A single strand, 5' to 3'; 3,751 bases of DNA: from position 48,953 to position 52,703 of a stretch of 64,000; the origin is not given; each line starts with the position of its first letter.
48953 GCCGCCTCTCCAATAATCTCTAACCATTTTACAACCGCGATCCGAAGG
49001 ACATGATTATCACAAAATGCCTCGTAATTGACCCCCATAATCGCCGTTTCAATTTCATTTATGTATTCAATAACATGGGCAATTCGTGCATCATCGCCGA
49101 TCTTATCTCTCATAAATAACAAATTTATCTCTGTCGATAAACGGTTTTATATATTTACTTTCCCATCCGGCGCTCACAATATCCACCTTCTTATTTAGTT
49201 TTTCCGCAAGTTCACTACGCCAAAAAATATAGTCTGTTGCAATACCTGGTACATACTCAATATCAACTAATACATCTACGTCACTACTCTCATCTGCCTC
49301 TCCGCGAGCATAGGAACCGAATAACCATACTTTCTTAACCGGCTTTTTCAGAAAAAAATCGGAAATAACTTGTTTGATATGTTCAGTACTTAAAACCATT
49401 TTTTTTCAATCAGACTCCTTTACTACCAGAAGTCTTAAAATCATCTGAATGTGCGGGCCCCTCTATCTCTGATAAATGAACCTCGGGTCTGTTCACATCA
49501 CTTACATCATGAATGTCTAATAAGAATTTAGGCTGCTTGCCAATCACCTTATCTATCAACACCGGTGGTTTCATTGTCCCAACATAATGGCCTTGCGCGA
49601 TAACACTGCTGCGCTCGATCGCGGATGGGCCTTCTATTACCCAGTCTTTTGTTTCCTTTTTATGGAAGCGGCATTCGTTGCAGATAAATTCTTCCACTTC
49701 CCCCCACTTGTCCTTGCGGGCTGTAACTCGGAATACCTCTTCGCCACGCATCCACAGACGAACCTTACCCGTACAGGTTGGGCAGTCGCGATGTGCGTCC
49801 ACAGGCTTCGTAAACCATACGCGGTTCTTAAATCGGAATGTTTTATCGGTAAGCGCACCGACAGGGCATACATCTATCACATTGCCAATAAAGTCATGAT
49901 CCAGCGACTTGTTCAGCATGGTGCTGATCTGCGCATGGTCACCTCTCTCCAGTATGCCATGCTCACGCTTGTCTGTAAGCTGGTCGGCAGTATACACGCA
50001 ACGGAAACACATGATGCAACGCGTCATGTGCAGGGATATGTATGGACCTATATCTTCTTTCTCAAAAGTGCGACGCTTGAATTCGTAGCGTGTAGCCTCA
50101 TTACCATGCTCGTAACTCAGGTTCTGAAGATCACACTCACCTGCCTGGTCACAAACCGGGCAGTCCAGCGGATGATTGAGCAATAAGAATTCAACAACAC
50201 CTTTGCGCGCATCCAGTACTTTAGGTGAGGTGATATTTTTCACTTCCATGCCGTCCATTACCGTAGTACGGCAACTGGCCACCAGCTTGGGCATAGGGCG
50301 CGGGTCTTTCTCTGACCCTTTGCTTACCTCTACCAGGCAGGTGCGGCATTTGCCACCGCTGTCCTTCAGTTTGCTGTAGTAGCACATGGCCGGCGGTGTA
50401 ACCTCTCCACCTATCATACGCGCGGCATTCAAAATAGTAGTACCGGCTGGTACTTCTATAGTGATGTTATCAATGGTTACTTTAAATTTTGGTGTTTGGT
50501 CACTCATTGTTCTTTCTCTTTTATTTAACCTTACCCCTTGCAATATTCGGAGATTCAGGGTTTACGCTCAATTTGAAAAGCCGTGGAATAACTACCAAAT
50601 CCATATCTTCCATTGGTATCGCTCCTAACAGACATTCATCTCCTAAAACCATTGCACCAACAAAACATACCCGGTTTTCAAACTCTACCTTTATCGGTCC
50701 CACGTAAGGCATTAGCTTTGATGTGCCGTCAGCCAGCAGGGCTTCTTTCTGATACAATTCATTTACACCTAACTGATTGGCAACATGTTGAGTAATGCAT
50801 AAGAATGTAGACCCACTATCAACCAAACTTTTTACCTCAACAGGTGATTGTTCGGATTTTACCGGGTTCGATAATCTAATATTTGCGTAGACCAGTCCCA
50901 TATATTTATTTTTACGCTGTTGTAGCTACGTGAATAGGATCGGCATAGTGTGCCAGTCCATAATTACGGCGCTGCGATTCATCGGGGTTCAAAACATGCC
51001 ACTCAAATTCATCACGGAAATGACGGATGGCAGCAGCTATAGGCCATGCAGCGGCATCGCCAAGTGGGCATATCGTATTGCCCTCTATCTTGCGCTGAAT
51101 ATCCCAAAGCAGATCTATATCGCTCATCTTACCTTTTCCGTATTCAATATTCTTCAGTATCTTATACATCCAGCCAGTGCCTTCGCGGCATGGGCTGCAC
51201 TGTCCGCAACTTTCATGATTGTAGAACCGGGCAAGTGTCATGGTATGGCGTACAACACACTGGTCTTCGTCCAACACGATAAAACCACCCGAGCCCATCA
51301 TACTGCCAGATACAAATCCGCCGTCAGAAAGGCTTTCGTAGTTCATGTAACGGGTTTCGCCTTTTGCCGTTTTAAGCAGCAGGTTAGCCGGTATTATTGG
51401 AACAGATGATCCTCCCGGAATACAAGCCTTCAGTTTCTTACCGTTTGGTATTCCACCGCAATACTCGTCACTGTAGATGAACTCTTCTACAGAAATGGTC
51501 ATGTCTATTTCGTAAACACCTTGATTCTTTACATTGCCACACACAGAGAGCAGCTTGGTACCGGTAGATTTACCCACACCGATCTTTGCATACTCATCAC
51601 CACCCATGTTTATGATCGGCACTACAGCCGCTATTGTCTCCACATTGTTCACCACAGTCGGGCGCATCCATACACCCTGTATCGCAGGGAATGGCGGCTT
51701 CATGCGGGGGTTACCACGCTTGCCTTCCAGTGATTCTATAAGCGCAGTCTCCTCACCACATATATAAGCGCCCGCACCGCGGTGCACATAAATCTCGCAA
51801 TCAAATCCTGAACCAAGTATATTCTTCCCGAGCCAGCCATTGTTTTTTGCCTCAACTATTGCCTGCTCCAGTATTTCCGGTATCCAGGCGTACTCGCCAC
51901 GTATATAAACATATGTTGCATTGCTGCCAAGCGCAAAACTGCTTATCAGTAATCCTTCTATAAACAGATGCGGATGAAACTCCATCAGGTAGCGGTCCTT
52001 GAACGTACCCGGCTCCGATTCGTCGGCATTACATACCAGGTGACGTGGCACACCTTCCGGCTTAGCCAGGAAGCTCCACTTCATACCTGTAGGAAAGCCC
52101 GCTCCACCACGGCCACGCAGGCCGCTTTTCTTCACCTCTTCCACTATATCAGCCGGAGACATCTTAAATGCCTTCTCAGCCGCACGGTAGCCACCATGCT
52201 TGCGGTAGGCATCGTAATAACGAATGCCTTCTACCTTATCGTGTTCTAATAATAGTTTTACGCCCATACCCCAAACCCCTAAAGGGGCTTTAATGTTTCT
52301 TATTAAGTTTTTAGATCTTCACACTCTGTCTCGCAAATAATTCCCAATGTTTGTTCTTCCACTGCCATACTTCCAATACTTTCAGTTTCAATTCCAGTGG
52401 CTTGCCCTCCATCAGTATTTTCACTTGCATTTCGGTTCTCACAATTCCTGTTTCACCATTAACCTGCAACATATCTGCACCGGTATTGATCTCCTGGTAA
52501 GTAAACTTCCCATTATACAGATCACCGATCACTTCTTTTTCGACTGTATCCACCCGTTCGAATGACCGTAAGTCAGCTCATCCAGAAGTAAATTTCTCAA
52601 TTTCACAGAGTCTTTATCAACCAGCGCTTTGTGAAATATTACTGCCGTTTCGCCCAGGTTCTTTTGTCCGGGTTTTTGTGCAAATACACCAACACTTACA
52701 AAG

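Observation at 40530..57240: Complex I (nuoA-N) operon interrupted by five same-strand accessory cassettes, including three toxin-antitoxin pairs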

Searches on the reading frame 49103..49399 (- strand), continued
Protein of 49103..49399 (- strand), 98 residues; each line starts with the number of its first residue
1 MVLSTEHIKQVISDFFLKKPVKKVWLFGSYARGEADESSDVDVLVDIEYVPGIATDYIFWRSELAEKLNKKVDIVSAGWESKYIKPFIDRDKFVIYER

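Call 68: search_dna_similar(query=window:49103-49399:-, collection=phages, mode=protein, max_rows=8)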
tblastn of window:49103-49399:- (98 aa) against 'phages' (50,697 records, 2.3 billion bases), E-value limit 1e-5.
No match.

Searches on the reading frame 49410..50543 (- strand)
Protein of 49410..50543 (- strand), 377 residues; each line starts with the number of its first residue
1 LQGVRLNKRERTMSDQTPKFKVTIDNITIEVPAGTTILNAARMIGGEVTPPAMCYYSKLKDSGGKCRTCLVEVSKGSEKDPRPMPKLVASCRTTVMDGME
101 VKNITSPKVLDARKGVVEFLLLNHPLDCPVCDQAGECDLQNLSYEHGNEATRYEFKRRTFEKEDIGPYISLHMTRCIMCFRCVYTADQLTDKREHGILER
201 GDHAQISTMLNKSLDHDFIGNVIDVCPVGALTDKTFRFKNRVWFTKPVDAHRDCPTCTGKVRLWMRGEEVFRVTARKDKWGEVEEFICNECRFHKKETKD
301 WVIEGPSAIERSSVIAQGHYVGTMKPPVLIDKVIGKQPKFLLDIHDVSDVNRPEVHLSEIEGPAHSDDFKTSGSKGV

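Call 6: search_protein_families(library=ncbifam, proteins=[window:49410-50543:-], max_evalue=0.00001)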
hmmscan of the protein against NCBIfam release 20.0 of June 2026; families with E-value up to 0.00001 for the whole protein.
window:49410-50543:- (377 aa): 7 families
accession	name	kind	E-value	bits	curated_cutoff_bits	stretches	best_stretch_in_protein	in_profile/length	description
TIGR01973.1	NuoG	equivalog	9.7e-87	292.2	470.05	1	22-295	1-261/606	NADH-quinone oxidoreductase subunit NuoG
NF005895.0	PRK07860.1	equivalog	5e-65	220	802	1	11-294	9-282/811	NADH-quinone oxidoreductase subunit G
NF040763.1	FeFe_hydrog_A6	exception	8.2e-44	149.9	765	1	21-235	2-209/571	NADH-dependent [FeFe] hydrogenase, group A6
NF006305.0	PRK08493.1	equivalog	1.4e-37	129.3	591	1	20-251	2-241/819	NADH-quinone oxidoreductase subunit G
NF005745.0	PRK07569.1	equivalog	2.3e-32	112.3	333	1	22-234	6-210/238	bidirectional hydrogenase complex protein HoxU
NF040762.1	Hydr_FeFe_Clost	exception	8.3e-24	84.1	900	1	21-235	2-208/572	ferredoxin hydrogenase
NF009454.0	PRK12814.1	equivalog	2.5e-13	49.3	916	1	21-129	5-101/657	putative NADPH-dependent glutamate synthase small subunit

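Call 8: find_related_loci(query=window:49410-50543:-, collection=genome_contigs, flank=10000)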
Query window:49410-50543:- (377 aa) in genome_contigs; peptide patterns used: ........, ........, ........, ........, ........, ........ (x = any residue, [..] = any of these).
600 stretches matched a pattern (row limit reached: there are more); 589 encode a relative of the query (tblastn E <= 1e-3); the best 80 are kept; 80 distinct loci.
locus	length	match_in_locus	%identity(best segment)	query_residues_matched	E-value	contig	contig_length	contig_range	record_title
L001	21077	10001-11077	95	16-374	0e+0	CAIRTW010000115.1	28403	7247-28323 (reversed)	MAG: uncultured Bacteroidetes bacterium isolate Umea_bin-01667 genome assembly, contig: bin-01667:115/376, whole genome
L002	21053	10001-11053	89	20-370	0e+0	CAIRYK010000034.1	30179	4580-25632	MAG: uncultured Bacteroidetes bacterium isolate KTt_bin-1606 genome assembly, contig: bin-1606:34/95, whole genome shotg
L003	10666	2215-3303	87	13-372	0e+0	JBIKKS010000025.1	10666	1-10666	MAG: Flavipsychrobacter sp. isolate ME2014-08-05_3300044627_group5_bin143 Rohwer_bin475_scaffold_6629_c1, whole genome s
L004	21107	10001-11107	85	5-369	0e+0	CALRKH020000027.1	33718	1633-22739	MAG: Asaia bogorensis isolate JJ-K1K20-67-012-mx-bin583 genome assembly, contig: JJ-SK61-17-C191, whole genome shotgun s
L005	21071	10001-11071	88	13-370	0e+0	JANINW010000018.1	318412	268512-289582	MAG: Flavipsychrobacter sp. isolate Bin.009_Pasture NODE_34_length_318412_cov_3.845488, whole genome shotgun sequence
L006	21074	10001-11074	87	12-370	0e+0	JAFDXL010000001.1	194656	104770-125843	MAG: Bacteroidetes bacterium isolate SZAS-24 BACT-AMP-6__1__length-194656, whole genome shotgun sequence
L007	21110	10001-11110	82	2-372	0e+0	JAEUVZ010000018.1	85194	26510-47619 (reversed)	MAG: Flavipsychrobacter sp. isolate new MAG-394 k141_1570328, whole genome shotgun sequence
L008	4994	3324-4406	86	13-370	0e+0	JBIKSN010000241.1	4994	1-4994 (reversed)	MAG: Flavipsychrobacter sp. isolate ME2015-06-29_3300044732_group6_bin260 Rohwer_bin477_scaffold_26482_c1, whole genome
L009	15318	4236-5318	85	13-373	0e+0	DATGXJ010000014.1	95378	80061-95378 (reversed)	MAG TPA_asm: Flavipsychrobacter sp. isolate SMAG_U10606 k141_476075, whole genome shotgun sequence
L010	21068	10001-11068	84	18-373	0e+0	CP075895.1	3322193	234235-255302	Chitinophagaceae bacterium LGM1 chromosome, complete genome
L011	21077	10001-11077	83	13-371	0e+0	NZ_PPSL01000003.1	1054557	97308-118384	Flavipsychrobacter stenotrophus strain RB1R16 scaffold3, whole genome shotgun sequence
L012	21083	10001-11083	81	8-369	0e+0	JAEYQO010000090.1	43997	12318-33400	MAG: Bacteroidetes bacterium isolate OH_CBB_23 k127_1390833, whole genome shotgun sequence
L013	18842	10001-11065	83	18-369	0e+0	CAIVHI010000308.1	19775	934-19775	MAG: uncultured Bacteroidetes bacterium isolate Umea_bin-04691 genome assembly, contig: bin-04691:308/523, whole genome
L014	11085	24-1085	82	12-366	0e+0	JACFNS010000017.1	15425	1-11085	MAG: Taibaiella sp. isolate BROCD030 NODE_2614_length_15425_cov_4.054066, whole genome shotgun sequence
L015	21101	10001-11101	80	7-370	0e+0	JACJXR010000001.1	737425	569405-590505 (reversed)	MAG: Chitinophagales bacterium isolate HK-STAS-BACT-17 HK-STAS-BACT-17_1, whole genome shotgun sequence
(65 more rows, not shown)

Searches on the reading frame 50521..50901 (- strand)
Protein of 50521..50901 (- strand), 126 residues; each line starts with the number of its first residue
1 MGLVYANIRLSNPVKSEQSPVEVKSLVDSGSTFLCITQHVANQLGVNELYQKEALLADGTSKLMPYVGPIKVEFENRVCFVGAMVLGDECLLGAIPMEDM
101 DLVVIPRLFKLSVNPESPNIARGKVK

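Call 4: search_protein_families(library=pfam, proteins=[window:50521-50901:-], max_evalue=0.01)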
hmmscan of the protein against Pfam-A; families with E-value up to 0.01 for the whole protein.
window:50521-50901:- (126 aa): 2 families
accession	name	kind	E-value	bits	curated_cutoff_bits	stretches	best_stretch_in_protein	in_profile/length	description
PF13975.11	gag-asp_proteas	-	8.2e-05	23.6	28.2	1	22-93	9-86/92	gag-polyprotein putative aspartyl protease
PF13650.11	Asp_protease_2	-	0.00023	22.3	24.3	1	22-76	9-65/90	Aspartyl protease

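Call 5: search_protein_families(library=ncbifam, proteins=[window:50521-50901:-], max_evalue=0.01)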
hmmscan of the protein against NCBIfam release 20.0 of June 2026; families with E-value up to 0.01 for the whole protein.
window:50521-50901:- (126 aa): 2 families
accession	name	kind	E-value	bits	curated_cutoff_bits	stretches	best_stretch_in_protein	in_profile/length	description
TIGR03698.1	clan_AA_DTGF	subfamily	4.6e-18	65.5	57.35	1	6-106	2-102/107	clan AA aspartic protease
TIGR02281.1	clan_AA_DTGA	subfamily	0.0049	17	57.95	1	21-63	21-66/121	TIGR02281 family clan AA aspartic protease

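Call 48: find_homologous_proteins(query=window:50521-50901:-, max_evalue=1e-8)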
Query window:50521-50901:- (126 aa): 7700 proteins with E <= 1e-8 among 8000 candidates; the best 120 are listed.
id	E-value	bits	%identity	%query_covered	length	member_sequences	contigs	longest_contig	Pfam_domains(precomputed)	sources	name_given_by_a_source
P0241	1.0e-75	270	100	100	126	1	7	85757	-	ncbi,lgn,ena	-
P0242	2.5e-72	259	96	100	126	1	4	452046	PF13975.12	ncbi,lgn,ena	-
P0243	3.4e-69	249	93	100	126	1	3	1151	-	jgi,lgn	-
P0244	2.9e-63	230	83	100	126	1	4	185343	-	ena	-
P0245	3.4e-63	229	84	100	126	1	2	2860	-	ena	-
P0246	3.1e-62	226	84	100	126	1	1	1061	-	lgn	-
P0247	1.2e-61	224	82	100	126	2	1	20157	PF13650.12,PF13975.12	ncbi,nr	ncbi:MAG: clan AA aspartic protease [Taibaiella sp.]|nr:clan AA aspartic protease [Taibaiella sp.]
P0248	1.7e-61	224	83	100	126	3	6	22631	PF13650.12,PF13975.12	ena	-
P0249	2.8e-61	223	82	100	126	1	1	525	-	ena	-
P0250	3.0e-61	223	81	100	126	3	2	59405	-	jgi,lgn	-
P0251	3.2e-61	223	82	100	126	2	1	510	-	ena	-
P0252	6.1e-61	222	83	100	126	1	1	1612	-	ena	-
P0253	9.9e-61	221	80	100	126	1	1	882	-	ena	-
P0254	1.6e-60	221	82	100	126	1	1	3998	-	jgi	jgi:clan AA aspartic protease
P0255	2.1e-60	220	82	100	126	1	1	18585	-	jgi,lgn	-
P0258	1.4e-58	214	76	100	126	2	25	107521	-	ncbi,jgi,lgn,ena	-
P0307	6.4e-52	193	69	100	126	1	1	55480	PF13975.12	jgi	jgi:clan AA aspartic protease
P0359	8.7e-49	183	68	100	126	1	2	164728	PF13650.12,PF13975.12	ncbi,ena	-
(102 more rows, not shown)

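Call 49: find_encoding_contigs(protein=P0258, flank=2500, max_places=2)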
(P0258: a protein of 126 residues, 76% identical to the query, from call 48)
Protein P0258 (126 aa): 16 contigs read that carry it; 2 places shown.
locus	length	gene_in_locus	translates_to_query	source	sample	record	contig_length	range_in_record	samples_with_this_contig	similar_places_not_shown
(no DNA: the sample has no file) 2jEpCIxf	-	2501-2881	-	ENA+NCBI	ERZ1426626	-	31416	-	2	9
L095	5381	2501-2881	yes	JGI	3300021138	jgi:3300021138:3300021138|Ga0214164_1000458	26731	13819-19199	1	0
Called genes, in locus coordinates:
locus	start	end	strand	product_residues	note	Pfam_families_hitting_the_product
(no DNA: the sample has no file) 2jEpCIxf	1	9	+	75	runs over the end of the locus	PF15919:HicB_lk_antitox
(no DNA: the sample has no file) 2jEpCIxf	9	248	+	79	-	PF07927:HicA_toxin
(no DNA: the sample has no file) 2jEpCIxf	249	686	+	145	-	PF14534:DUF4440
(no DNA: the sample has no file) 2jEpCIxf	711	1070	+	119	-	PF13975:gag-asp_proteas (weak)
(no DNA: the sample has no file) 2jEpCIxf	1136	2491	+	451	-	PF01512:Complex1_51K, PF10589:NADH_4Fe-4S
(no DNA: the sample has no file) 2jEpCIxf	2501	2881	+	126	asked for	-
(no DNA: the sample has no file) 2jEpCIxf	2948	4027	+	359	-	PF00111:Fer2 (weak), PF13510:Fer2_4, PF10588:NADH-G_4Fe-4S_3, PF22117:Fer4_Nqo3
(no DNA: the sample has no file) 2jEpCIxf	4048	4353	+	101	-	PF18765:Polbeta, PF01909:NTP_transf_2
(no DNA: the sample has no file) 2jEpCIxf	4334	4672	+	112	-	PF01934:HepT-like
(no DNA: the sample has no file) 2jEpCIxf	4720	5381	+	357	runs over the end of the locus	PF00146:NADHdh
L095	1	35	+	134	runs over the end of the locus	PF08327:AHSA1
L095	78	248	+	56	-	PF15919:HicB_lk_antitox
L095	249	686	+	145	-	PF14534:DUF4440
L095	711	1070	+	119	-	PF13975:gag-asp_proteas (weak)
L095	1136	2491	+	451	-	PF01512:Complex1_51K, PF10589:NADH_4Fe-4S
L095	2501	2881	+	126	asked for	-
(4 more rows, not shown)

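Call 50: find_encoding_contigs(protein=P0307, flank=2500, max_places=2)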
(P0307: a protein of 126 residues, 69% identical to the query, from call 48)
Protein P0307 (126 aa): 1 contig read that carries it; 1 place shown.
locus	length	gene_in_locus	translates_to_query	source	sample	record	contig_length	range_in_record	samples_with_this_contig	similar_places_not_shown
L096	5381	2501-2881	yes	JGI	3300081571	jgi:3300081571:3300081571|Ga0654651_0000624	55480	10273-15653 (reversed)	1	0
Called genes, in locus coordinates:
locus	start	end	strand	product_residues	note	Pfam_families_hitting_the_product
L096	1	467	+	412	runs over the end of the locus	PF00346:Complex1_49kDa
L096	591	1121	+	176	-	PF01257:2Fe-2S_thioredx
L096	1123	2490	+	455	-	PF01512:Complex1_51K, PF10589:NADH_4Fe-4S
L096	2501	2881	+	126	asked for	PF13975:gag-asp_proteas (weak)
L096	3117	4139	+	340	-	PF00111:Fer2 (weak), PF13510:Fer2_4, PF10588:NADH-G_4Fe-4S_3, PF22117:Fer4_Nqo3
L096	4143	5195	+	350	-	PF00146:NADHdh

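Call 51: find_encoding_contigs(protein=P0359, flank=2500, max_places=2)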
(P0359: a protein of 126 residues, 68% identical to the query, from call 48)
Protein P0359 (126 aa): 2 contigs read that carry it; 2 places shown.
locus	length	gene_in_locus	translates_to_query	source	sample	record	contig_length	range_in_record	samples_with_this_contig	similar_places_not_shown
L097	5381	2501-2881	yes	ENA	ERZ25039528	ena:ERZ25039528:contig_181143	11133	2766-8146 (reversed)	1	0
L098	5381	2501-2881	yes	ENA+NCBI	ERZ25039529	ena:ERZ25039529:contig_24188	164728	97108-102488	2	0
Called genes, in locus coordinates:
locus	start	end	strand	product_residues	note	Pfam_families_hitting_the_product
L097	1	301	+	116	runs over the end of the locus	-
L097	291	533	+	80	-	-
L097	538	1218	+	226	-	-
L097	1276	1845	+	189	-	-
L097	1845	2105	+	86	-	PF13648:Lipocalin_4 (weak)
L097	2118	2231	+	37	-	-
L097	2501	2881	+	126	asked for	PF13650:Asp_protease_2 (weak), PF13975:gag-asp_proteas (weak)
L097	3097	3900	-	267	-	PF00892:EamA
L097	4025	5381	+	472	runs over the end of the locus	PF00171:Aldedh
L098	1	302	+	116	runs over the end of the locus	-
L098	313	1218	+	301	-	-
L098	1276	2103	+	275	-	PF13648:Lipocalin_4 (weak)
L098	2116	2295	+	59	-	-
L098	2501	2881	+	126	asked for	PF13650:Asp_protease_2 (weak), PF13975:gag-asp_proteas (weak)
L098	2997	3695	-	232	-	PF00892:EamA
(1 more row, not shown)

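Call 57: search_protein_families(library=padloc, proteins=[window:50521-50901:-], max_evalue=0.001)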
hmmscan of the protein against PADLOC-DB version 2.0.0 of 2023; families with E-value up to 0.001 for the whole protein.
window:50521-50901:- (126 aa): 0 families

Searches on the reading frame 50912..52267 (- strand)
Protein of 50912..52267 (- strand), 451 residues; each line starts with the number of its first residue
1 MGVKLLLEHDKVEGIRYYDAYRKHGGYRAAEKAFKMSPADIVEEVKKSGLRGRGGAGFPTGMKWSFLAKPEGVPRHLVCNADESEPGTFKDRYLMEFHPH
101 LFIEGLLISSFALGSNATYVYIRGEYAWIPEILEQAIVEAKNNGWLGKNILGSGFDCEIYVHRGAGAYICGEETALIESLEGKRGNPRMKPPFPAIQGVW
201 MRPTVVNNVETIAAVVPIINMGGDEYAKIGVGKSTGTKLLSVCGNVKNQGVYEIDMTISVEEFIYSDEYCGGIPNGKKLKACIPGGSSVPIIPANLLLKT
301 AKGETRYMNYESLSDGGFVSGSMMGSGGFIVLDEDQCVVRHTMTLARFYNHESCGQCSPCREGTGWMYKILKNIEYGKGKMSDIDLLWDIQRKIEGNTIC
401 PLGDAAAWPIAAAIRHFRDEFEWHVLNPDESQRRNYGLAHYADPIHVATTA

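Call 6: search_protein_families(library=ncbifam, proteins=[window:50912-52267:-], max_evalue=0.00001)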
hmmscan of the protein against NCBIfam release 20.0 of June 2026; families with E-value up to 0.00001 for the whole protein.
window:50912-52267:- (451 aa): 6 families
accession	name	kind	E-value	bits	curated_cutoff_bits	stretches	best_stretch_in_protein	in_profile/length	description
TIGR01959.1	nuoF_fam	equivalog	2.8e-173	576.1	558.65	1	17-425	13-410/410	NADH-quinone oxidoreductase subunit NuoF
NF010120.0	PRK13596.1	equivalog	2.4e-149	497.6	389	1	19-429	21-421/433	NADH-quinone oxidoreductase subunit NuoF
NF008436.0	PRK11278.1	equivalog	7.3e-126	420.7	749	1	17-431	26-432/448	NADH-quinone oxidoreductase subunit NuoF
TIGR01945.1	rnfC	subfamily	1.4e-11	43.6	245.95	1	29-123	112-204/435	RnfABCDGE type electron transport complex subunit C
TIGR04481.1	PR_assoc_PrdC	equivalog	3e-09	36.2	490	1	38-220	73-227/425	proline reductase-associated electron transfer protein PrdC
NF003454.1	PRK05035.1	equivalog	1.1e-08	34.1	345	1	31-139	116-221/556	electron transport complex subunit RsxC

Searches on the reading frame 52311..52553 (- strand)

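Call 4: search_protein_families(library=pfam, proteins=[window:52311-52553:-], max_evalue=0.01)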
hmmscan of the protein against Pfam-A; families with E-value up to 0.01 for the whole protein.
window:52311-52553:- (80 aa): 1 family
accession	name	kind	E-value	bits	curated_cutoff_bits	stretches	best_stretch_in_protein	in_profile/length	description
PF14534.12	DUF4440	-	0.00016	22.5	25.2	1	6-71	41-106/107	Domain of unknown function (DUF4440)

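Call 5: search_protein_families(library=ncbifam, proteins=[window:52311-52553:-], max_evalue=0.01)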
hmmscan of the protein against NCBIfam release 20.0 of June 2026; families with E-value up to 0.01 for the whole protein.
window:52311-52553:- (80 aa): 0 families
